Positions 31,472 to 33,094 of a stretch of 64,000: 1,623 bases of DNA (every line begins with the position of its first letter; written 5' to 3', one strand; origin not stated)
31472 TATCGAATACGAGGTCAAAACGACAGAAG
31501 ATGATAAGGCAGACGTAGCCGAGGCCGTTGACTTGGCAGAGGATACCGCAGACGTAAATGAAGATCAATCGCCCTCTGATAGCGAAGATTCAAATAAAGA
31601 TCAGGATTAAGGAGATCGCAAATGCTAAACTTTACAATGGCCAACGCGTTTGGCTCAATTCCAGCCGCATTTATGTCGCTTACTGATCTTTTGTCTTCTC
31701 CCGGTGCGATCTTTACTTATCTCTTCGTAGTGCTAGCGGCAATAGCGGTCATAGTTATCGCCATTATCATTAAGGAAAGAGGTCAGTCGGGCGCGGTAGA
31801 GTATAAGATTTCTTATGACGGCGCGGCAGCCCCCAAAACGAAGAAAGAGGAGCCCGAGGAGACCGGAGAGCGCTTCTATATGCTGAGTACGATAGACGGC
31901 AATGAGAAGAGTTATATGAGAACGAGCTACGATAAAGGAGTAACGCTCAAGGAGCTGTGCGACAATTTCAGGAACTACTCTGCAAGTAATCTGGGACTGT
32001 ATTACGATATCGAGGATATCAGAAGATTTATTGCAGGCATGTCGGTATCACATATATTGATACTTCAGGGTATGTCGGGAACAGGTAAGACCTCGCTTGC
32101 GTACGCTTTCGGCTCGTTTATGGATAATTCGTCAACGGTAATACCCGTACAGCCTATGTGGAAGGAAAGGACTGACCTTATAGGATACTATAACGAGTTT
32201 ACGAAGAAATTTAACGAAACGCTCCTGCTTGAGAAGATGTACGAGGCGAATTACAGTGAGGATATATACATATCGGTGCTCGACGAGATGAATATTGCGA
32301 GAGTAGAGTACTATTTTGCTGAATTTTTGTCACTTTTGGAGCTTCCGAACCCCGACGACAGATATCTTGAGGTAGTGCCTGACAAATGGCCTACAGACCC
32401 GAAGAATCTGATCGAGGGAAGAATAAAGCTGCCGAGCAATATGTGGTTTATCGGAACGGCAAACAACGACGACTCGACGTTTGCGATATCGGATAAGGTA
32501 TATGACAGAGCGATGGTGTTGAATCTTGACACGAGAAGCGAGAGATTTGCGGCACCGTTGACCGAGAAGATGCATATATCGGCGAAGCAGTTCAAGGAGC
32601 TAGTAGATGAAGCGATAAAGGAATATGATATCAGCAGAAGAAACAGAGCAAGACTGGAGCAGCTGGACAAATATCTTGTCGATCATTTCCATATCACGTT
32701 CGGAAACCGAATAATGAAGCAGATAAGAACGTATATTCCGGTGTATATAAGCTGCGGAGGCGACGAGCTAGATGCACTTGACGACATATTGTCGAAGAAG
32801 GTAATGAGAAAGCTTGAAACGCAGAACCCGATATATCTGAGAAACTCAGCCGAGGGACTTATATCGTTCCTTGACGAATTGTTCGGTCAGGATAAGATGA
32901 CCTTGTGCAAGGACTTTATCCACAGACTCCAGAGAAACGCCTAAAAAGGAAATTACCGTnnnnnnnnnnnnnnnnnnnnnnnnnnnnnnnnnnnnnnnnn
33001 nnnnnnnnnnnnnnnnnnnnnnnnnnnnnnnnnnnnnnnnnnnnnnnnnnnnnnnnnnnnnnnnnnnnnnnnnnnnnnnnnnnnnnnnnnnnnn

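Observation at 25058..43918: Nine-gene operon pairing three membrane-tethered McrB-like AAA+ modules with a nuclease-less coiled-coil partner and two giant transglutaminase-like surface proteins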

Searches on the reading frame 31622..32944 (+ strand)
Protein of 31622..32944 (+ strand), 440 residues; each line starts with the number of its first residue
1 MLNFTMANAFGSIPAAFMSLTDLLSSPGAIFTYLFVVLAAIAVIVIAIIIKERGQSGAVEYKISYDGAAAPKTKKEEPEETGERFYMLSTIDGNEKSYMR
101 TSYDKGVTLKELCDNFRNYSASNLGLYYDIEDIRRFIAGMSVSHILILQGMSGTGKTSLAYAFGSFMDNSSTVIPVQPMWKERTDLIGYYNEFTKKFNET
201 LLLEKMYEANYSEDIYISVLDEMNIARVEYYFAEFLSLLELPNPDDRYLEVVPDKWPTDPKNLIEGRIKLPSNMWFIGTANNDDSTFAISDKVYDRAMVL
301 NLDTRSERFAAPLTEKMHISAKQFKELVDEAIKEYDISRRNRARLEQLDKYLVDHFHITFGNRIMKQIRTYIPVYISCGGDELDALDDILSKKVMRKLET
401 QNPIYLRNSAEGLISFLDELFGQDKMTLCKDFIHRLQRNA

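Call 8: search_protein_families(library=pfam, proteins=[window:31622-32944:+], max_evalue=0.1)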
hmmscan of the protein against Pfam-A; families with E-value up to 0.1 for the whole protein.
window:31622-32944:+ (440 aa): 6 families
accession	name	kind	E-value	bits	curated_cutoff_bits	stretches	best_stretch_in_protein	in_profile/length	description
PF07728.20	AAA_5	-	4.8e-07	30.3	22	1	146-296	2-138/139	AAA domain (dynein-related subfamily)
PF05673.19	DUF815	-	0.043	13.4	23.8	0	131-163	42-73/249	Protein of unknown function (DUF815)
PF20720.3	nSTAND3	-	0.053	13.7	27.2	0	133-162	7-36/155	Novel STAND NTPase 3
PF13191.12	AAA_16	-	0.059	14.3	32.6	0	144-170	25-51/167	AAA ATPase domain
PF00005.33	ABC_tran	-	0.09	13.8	25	0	144-220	12-80/137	ABC transporter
PF24883.2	NPHP3_N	-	0.091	13.4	24.8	0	133-164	12-43/164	Nephrocystin 3, N-terminal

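Call 9: search_protein_families(library=ncbifam, proteins=[window:31622-32944:+], max_evalue=0.1)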
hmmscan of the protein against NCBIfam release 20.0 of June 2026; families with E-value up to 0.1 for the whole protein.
window:31622-32944:+ (440 aa): 5 families
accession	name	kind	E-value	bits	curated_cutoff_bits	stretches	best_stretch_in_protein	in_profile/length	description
NF008457.0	PRK11331.1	equivalog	0.00099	17.9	637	1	137-298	188-350/459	5-methylcytosine-specific restriction enzyme subunit McrB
NF006606.0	PRK09165.1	equivalog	0.0014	17.3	540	1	74-161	149-235/497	replicative DNA helicase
TIGR02881.1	spore_V_K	equivalog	0.0069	15.5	422.95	1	142-194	41-93/261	stage V sporulation protein K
NF038214.1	IS21_help_AAA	equivalog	0.057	13.1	200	0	144-165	91-112/232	IS21-like element helper ATPase IstB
TIGR03922.1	T7SS_EccA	equivalog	0.074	11.6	466.65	0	139-199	305-369/557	type VII secretion AAA-ATPase EccA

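Call 23: search_solved_structures(query=window:31622-32944:+, max_evalue=1, show_alignments=2)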
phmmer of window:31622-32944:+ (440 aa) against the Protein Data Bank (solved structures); distinct sequences matched with E-value up to 1: 8.
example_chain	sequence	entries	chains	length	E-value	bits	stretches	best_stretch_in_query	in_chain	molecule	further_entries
6hz4_A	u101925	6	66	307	0.0024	20.3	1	133-296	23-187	5-methylcytosine-specific restriction enzyme B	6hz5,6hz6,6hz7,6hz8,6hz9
6ut6_A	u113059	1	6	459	0.0053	19.2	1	133-296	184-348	5-methylcytosine-specific restriction enzyme B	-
7vsr_A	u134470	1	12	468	0.0055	19.1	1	133-296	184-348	5-methylcytosine-specific restriction enzyme B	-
2efc_A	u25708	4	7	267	0.52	12.6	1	331-433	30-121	Similarity to vacuolar protein sorting-associated protein VPS9 | Vacuolar protein sorting-associated protein 9A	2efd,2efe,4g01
2efh_A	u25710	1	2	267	0.52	12.6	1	331-433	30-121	Similarity to vacuolar protein sorting-associated protein VPS9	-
7k58_J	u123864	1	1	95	0.71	12.2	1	329-362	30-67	Dynein light chain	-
7k5b_J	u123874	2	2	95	0.75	12.1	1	329-362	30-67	Dynein light chain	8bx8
6zyw_K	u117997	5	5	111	0.99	11.7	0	329-362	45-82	Dynein light chain | Dynein light chain LC8_2b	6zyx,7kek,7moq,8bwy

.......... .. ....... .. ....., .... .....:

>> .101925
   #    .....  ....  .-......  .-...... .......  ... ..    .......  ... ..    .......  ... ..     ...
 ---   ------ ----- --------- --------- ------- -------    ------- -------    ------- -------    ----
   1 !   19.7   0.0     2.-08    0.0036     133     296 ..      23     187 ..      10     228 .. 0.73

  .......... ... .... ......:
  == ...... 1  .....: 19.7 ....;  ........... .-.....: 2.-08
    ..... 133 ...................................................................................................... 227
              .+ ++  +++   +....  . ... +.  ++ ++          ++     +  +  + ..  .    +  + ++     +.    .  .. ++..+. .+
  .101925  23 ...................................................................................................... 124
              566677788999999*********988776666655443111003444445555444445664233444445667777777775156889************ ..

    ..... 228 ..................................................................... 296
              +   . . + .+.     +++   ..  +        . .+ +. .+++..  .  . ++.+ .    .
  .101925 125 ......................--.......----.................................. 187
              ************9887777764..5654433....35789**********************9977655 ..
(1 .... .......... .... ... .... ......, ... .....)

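Call 41: search_protein_families(library=padloc, proteins=[window:31622-32944:+], max_evalue=0.01)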
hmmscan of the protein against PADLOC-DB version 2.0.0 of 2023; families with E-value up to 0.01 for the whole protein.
window:31622-32944:+ (440 aa): 3 families
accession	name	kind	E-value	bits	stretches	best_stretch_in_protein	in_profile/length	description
PDLC04547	PDC-M26A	-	4.1e-46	155.9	2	125-240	314-430/724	-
PDLC02979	AriA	-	0.00093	17.1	1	136-321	24-87/373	-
PDLC03859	LmuB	-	0.0037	14.5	1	142-207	23-83/611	-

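Call 43: find_homologous_proteins(query=window:31874-32941:+, max_evalue=0.00001)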
Query window:31874-32941:+ (356 aa): 8000 proteins with E <= 0.00001 among 8000 candidates; the best 120 are listed.
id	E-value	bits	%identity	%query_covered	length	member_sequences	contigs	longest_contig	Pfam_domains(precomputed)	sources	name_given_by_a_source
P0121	8.6e-237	803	100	100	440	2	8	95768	PF07728.21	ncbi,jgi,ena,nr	ncbi:MAG: hypothetical protein E7592_00230 [Ruminococcaceae bacterium]|nr:hypothetical protein [Osci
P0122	2.5e-229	778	96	100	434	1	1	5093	PF07728.21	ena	-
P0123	4.5e-229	778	96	100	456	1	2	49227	PF07728.21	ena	-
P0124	2.1e-228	775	96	100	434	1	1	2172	PF07728.21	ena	-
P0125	2.6e-228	775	96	100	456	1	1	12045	PF07728.21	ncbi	-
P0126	3.4e-228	775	96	100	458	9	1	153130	PF07728.21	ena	-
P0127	5.7e-228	774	96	100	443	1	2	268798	PF07728.21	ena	-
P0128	6.2e-228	774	96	100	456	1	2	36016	PF07728.21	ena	-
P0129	7.4e-228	774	96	100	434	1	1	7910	PF07728.21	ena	-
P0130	1.6e-227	772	96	100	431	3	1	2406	PF07728.21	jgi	-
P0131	4.1e-227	771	96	100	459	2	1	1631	PF07728.21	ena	-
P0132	4.4e-227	771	95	100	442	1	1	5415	PF07728.21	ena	-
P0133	5.8e-227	771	96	100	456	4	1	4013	PF07728.21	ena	-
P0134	2.3e-224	762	94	100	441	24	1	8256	PF07728.21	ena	-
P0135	4.9e-222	754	93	100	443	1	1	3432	PF07728.21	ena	-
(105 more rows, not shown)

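Call 46: find_encoding_contigs(protein=P0121, flank=10000, max_places=4)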
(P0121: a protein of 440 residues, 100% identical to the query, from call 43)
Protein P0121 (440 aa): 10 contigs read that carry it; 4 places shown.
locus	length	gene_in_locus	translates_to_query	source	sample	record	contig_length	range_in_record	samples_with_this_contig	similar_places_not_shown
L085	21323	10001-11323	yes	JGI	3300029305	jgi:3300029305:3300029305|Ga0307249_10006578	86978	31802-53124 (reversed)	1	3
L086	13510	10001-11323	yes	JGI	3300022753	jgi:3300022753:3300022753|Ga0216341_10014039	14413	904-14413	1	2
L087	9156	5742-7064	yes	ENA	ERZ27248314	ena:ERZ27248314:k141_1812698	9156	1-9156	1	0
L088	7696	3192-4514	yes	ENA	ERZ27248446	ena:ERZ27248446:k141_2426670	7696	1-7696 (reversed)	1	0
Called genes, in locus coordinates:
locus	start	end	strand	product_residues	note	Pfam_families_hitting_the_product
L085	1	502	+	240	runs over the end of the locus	PF00005:ABC_tran, PF02463:SMC_N (weak), PF13401:AAA_22 (weak), PF13304:AAA_21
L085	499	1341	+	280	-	PF00950:ABC-3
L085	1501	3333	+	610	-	PF20511:PMI_typeI_cat, PF21621:MPI_cupin_dom, PF00480:ROK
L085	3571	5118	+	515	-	-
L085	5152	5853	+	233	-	-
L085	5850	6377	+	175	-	-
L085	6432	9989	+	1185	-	PF01915:Glyco_hydro_3_C, PF14310:Fn3-like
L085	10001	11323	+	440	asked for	PF07728:AAA_5 (weak)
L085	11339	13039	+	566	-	-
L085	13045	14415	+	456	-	PF07728:AAA_5 (weak)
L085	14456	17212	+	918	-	PF05979:DUF896 (faint), PF17998:AgI_II_C2 (faint), PF01841:Transglut_core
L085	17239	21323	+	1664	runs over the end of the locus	PF01841:Transglut_core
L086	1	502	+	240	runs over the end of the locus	PF00005:ABC_tran, PF02463:SMC_N (weak), PF13401:AAA_22 (weak), PF13304:AAA_21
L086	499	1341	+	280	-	PF00950:ABC-3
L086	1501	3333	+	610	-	PF20511:PMI_typeI_cat, PF21621:MPI_cupin_dom, PF00480:ROK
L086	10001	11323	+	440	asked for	PF07728:AAA_5 (weak)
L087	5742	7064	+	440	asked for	PF07728:AAA_5 (weak)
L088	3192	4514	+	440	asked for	PF07728:AAA_5 (weak)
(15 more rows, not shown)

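Call 49: search_protein_representatives(protein=window:31874-32941:+)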
Query: 356 residues. Proteins with E-value up to 0.001 (for the whole library): 8649; up to 1e-10: 6285; up to 1e-30: 762. The best 150 are listed.
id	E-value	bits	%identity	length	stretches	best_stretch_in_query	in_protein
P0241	3.7e-160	549.3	68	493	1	1-356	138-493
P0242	5.1e-154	529.1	65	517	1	1-355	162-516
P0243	5.0e-145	499.6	59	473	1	1-355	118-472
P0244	8.3e-134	462.7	55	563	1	1-354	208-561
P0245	1.4e-132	458.7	59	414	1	1-343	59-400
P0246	1.1e-131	455.7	56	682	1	1-354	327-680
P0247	4.5e-131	453.7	56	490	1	1-355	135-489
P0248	1.1e-129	449.2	61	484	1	21-351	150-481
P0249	7.2e-129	446.5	54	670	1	1-354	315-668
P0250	7.3e-127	439.9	55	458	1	1-353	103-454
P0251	5.9e-122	423.7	56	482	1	22-352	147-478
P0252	2.4e-119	415.1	56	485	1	4-355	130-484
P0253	8.7e-119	413.3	53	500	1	5-352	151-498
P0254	1.2e-118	412.8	48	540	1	1-356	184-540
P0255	8.5e-118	410.1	53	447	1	4-352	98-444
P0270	2.9e-96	339.3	44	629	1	4-352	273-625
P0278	2.2e-84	300.2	44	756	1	23-344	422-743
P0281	4.9e-81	289.2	45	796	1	23-350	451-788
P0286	1.1e-79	284.7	47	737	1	4-341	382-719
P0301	8.7e-77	275.2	39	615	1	1-353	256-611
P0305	1.0e-75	271.7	43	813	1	22-351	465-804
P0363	2.6e-65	237.5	40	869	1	20-348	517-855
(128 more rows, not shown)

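Call 50: search_protein_families(library=pfam, proteins=[P0244, P0246, P0249, P0270, P0278, P0281, P0286, P0301, P0305, P0363], max_evalue=0.001)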
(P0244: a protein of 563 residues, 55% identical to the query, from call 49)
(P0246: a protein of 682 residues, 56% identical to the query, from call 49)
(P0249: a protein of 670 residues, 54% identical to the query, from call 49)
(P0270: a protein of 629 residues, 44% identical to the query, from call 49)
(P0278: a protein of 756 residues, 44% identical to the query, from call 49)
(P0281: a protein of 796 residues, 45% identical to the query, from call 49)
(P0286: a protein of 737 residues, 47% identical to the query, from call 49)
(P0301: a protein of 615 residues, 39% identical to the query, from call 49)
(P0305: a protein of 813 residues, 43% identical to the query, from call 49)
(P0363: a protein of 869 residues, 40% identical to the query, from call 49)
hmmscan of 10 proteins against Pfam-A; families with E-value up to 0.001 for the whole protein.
P0244 (563 aa): 0 families

P0246 (682 aa): 0 families

P0249 (670 aa): 0 families

P0270 (629 aa): 0 families

P0278 (756 aa): 1 family
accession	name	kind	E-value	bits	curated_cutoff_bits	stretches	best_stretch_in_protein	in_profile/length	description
PF07728.20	AAA_5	-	2.7e-05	24.6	22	1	461-612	2-138/139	AAA domain (dynein-related subfamily)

P0281 (796 aa): 1 family
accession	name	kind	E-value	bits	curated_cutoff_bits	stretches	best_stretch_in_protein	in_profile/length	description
PF07728.20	AAA_5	-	5e-05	23.8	22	1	490-648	2-138/139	AAA domain (dynein-related subfamily)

P0286 (737 aa): 0 families

P0301 (615 aa): 0 families

P0305 (813 aa): 1 family
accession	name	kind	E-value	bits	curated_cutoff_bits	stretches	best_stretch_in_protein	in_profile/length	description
PF07728.20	AAA_5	-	0.00011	22.7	22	1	509-663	2-138/139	AAA domain (dynein-related subfamily)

P0363 (869 aa): 0 families

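Call 58: search_dna_similar(query=window:31874-32941:+, collection=plasmids, mode=protein, max_rows=25)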
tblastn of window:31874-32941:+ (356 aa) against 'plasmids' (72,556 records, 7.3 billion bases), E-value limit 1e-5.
Records with a match: 287; places in all: 292; records where one place covers at least 80% of the query: 14.
Best place of each record, by identity: <60% 287.
By first word of the organism name: Klebsiella 161; Bacillus 20; Salmonella 14; Escherichia 12; Enterobacter 9; Citrobacter 7; Rhizobium 6; Deinococcus 4; Synechocystis 4; Sinorhizobium 3; and 35 more.
By predicted mobility (MOB-suite, as given by PLSDB): non-mobilizable 185; conjugative 58; mobilizable 44.
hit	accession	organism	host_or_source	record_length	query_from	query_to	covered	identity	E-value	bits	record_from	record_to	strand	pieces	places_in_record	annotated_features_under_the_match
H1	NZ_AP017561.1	Pseudanabaena sp. ABRG5-3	-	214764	19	314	83%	37.1%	9e-51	189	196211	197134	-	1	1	hypothetical protein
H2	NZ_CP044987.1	Deinococcus sp. AJ005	single cell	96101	31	317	81%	37.8%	3e-53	196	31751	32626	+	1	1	AAA family ATPase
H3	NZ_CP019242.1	Rhodoferax antarcticus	Whole organism,environment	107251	42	313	76%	39.4%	1e-58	211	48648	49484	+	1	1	AAA family ATPase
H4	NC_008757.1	Polaromonas naphthalenivorans CJ2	-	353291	35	312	78%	37.9%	9e-53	194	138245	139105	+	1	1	AAA family ATPase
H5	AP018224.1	Nostoc linckia NIES-25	-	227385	38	334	83%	35.0%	2e-50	187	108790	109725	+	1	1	hypothetical protein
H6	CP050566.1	Rhizobium leguminosarum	Lathyrus sativus,cell culture,root ...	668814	23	338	89%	28.8%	1e-24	112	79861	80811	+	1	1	hypothetical protein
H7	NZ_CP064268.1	Bacillus pseudomycoides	cell culture,Zoo wolf area soil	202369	27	314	81%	30.7%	2e-30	129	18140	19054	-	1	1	AAA family ATPase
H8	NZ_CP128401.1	Candidatus Chlorohelix allophototropha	Single colony of Candidatus Chlorohelix ...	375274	38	354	89%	27.6%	2e-23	108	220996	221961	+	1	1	EVE domain-containing protein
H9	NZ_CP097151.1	Deinococcus sp. QL22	-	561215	41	314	77%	31.5%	2e-21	102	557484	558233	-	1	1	AAA family ATPase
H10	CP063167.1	Variovorax paradoxus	-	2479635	42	314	77%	31.5%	3e-22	105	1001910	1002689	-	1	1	hypothetical protein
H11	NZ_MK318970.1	Rhizobium rhizogenes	-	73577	23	320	84%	28.7%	2e-22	105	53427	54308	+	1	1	hypothetical protein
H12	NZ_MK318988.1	Rhizobium rhizogenes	-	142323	23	320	84%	28.7%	2e-22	105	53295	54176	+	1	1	hypothetical protein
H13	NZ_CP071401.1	Rhizobium leguminosarum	lentil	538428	38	314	78%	30.8%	1e-30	130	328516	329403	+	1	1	chromosome segregation ATPase-like protein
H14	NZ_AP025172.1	Cupriavidus sp. P-10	-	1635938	24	318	83%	28.7%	3e-22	105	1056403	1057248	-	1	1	none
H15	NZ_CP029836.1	Azospirillum ramasamyi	single cell,Cow dung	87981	41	318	78%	30.3%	3e-24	111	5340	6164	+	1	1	hypothetical protein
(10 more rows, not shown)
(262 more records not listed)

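Call 59: get_annotated_region(hit=H3, flank=7000)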
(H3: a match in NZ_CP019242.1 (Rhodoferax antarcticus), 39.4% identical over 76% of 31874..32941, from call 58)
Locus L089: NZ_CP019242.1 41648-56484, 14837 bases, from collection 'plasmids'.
description: Rhodoferax antarcticus strain DSMZ24876 plasmid unnamed2
organism: Rhodoferax antarcticus (NCBI taxid 81479)
taxonomy: Bacteria; Pseudomonadota; Betaproteobacteria; Burkholderiales; Comamonadaceae; Rhodoferax; Rhodoferax antarcticus
host: -; source: Whole organism,environment; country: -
typing (MOB-suite, as given by PLSDB): mobilizable; relaxase MOBP
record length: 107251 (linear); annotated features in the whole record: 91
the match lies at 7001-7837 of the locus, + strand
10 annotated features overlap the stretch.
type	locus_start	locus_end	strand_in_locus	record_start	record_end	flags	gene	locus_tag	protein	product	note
CDS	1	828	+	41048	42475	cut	-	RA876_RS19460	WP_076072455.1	protein kinase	GO:0006468 - protein phosphorylation [Evidence IEA]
CDS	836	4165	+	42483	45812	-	-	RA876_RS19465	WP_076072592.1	AAA domain-containing protein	-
CDS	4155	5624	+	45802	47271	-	-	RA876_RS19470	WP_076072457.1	hypothetical protein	-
CDS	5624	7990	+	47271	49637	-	-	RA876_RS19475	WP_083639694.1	AAA family ATPase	-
CDS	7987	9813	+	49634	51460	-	-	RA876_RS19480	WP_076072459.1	DUF2357 domain-containing protein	-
CDS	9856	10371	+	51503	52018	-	-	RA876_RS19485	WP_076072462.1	hypothetical protein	-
CDS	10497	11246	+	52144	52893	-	-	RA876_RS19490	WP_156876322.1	hypothetical protein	-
CDS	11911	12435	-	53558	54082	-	-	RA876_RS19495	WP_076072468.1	macro domain-containing protein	-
CDS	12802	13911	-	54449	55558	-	-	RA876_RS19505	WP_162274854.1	hypothetical protein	-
CDS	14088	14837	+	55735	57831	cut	-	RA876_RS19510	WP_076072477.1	ATP-binding protein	-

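Call 60: get_annotated_region(hit=H2, flank=7000)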
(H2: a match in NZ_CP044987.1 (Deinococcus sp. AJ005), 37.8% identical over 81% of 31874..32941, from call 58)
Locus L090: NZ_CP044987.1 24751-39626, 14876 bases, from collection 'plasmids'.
description: Deinococcus sp. AJ005 plasmid p96k, complete sequence
organism: Deinococcus sp. AJ005 (NCBI taxid 2652443)
taxonomy: Bacteria; Deinococcota; Deinococci; Deinococcales; Deinococcaceae; Deinococcus; Deinococcus sp. AJ005
host: -; source: single cell; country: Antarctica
typing (MOB-suite, as given by PLSDB): non-mobilizable
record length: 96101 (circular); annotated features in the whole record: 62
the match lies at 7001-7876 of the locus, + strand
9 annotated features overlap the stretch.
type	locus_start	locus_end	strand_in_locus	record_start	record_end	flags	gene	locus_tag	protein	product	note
CDS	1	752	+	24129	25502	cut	-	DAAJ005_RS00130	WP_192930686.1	hypothetical protein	-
CDS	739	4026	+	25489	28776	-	-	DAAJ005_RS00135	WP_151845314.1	AAA domain-containing protein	-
CDS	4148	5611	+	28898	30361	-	-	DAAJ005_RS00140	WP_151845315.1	hypothetical protein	-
CDS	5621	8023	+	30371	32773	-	-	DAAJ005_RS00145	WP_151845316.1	AAA family ATPase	-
CDS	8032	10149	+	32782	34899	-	-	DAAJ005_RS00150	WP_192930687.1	DUF2357 domain-containing protein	-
CDS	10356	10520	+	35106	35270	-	-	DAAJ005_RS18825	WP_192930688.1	D-alanyl-D-alanine carboxypeptidase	GO:0006508 - proteolysis [Evidence IEA]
CDS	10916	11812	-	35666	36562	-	-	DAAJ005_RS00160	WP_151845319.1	hypothetical protein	-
CDS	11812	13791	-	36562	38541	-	-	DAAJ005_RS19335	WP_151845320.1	AAA family ATPase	-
CDS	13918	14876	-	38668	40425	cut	-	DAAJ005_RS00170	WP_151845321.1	hypothetical protein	-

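Call 86: predict_structure(alignment_id=A3)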
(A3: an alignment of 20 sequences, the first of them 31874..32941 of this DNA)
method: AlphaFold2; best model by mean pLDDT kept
length: 356 residues; sequences in the alignment: 20
mean_pLDDT: 48.9   pTM: 0.49
mean pLDDT of the five models: 48.9, 48.4, 47.9, 46.4, 45.0
residues with pLDDT >= 90: 10; 70-90: 77; 50-70: 71; < 50: 198
segments of 3 or more residues with pLDDT < 50: 1-17, 38-42, 58-232
pLDDT, mean of each block of 10 residues (from residue 1): 29 48 73 54 56 53 32 28 27 26 25 27 27 25 26 26 29 33 37 31 26 30 30 54 69 74 87 74 63 64 73 73 85 91 86 83
secondary structure, 60 per line:
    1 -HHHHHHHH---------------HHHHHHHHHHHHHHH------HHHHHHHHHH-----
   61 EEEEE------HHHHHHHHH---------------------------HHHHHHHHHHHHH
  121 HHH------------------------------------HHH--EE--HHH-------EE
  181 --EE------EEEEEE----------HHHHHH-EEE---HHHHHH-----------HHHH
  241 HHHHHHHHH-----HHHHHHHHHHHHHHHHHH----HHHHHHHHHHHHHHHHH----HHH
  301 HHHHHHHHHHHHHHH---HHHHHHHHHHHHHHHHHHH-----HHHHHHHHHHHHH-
elements in order: H2-9 H25-39 H46-55 E61-65 H72-80 H108-123 E191-196 H207-212 E214-216 H220-225 H237-249 H255-272 H277-293 H298-315 H319-337 H343-355
